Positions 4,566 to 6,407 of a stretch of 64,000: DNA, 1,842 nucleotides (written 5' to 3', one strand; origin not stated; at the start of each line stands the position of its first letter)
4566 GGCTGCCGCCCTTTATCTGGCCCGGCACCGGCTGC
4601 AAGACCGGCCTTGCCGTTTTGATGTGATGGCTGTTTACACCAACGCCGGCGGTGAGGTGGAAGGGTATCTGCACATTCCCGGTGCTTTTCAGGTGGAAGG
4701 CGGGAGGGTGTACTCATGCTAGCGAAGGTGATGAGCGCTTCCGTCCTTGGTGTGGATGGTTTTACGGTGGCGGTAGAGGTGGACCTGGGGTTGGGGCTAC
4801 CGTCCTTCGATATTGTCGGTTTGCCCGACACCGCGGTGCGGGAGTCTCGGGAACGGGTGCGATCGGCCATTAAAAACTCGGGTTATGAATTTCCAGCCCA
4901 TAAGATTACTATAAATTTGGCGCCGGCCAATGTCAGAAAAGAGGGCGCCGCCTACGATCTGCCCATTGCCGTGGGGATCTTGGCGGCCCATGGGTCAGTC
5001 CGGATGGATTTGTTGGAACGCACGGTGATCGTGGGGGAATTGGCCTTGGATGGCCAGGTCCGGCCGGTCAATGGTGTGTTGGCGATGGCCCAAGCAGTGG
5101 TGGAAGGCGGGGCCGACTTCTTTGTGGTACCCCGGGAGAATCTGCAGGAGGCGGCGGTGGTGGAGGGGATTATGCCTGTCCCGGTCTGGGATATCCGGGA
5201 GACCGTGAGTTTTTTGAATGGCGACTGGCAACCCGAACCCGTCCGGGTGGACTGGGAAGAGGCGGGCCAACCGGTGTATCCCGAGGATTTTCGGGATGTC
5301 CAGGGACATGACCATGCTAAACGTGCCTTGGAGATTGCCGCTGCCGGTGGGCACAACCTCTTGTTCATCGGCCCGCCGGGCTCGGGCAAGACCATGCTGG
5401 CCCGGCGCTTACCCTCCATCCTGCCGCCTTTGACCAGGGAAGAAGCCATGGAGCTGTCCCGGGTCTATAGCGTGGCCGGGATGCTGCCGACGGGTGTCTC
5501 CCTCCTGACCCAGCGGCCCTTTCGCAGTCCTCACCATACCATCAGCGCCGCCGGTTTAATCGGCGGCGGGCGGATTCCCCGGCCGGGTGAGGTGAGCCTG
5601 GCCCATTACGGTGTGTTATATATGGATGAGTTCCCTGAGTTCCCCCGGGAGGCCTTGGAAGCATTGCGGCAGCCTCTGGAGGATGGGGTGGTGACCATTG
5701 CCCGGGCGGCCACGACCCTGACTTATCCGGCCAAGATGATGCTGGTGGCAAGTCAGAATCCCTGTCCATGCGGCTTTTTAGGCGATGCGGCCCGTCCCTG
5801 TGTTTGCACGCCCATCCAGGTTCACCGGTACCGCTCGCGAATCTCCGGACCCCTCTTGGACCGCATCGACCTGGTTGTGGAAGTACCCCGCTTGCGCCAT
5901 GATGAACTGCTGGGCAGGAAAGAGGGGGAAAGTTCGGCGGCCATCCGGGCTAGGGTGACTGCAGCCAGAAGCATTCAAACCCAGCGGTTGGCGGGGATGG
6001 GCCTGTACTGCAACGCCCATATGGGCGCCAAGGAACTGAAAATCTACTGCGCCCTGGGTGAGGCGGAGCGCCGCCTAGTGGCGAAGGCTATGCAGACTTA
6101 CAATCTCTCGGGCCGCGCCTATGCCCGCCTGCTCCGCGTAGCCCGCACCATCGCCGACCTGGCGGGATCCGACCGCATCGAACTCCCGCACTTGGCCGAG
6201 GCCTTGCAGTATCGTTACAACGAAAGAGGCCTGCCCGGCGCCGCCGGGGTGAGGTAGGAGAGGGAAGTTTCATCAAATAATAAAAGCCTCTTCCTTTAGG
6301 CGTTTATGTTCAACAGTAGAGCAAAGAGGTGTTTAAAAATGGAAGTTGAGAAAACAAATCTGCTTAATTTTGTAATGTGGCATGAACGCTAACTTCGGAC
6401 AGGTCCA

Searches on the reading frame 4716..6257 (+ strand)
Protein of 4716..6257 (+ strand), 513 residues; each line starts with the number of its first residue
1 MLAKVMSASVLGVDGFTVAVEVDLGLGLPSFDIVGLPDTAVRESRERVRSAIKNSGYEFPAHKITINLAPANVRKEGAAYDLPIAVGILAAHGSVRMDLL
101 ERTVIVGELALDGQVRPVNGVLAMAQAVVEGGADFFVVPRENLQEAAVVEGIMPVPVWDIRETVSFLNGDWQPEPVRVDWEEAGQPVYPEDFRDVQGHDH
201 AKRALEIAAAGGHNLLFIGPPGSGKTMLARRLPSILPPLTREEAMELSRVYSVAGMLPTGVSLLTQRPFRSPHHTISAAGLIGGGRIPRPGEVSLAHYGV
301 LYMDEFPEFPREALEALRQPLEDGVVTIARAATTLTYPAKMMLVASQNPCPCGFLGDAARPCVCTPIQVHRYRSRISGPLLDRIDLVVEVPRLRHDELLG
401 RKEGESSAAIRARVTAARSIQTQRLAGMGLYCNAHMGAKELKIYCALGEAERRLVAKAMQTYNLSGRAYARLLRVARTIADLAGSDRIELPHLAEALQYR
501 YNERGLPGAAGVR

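Call 19: find_encoding_contigs(protein=window:4716-6257:+, flank=10000, max_places=1)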
Protein window:4716-6257:+ (513 aa): 24 contigs read that carry it; 1 place shown.
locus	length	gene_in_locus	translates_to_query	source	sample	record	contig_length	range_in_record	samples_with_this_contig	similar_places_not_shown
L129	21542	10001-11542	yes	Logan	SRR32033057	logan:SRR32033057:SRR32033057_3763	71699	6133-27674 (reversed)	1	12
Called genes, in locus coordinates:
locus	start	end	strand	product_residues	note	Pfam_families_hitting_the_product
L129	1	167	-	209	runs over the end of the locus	PF01618:MotA_ExbB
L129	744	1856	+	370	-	PF13191:AAA_16 (faint), PF13245:AAA_19 (faint), PF13555:AAA_29 (faint), PF13604:AAA_30 (faint), PF20720:nSTAND3 (faint), PF24883:NPHP3_N (faint), PF00910:RNA_helicase (faint), PF03266:NTPase_1 (faint), +5 more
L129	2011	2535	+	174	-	PF00578:AhpC-TSA, PF08534:Redoxin, PF00085:Thioredoxin, PF13098:Thioredoxin_2, PF13905:Thioredoxin_8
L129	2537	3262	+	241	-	PF02683:DsbD_TM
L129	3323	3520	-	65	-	-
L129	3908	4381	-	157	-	-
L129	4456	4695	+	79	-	PF11007:CotJA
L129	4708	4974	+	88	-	PF12652:CotJB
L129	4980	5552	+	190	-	PF05067:Mn_catalase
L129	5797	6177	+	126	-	PF05168:HEPN (weak)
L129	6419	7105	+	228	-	PF01351:RNase_HII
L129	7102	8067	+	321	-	-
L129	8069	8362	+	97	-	PF01312:Bac_export_2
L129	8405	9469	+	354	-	PF13487:HD_5, PF01966:HD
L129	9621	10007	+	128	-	PF02021:UPF0102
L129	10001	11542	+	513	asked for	PF13541:ChlI, PF00493:MCM (faint), PF01078:Mg_chelatase, PF07728:AAA_5 (weak), PF13335:Mg_chelatase_C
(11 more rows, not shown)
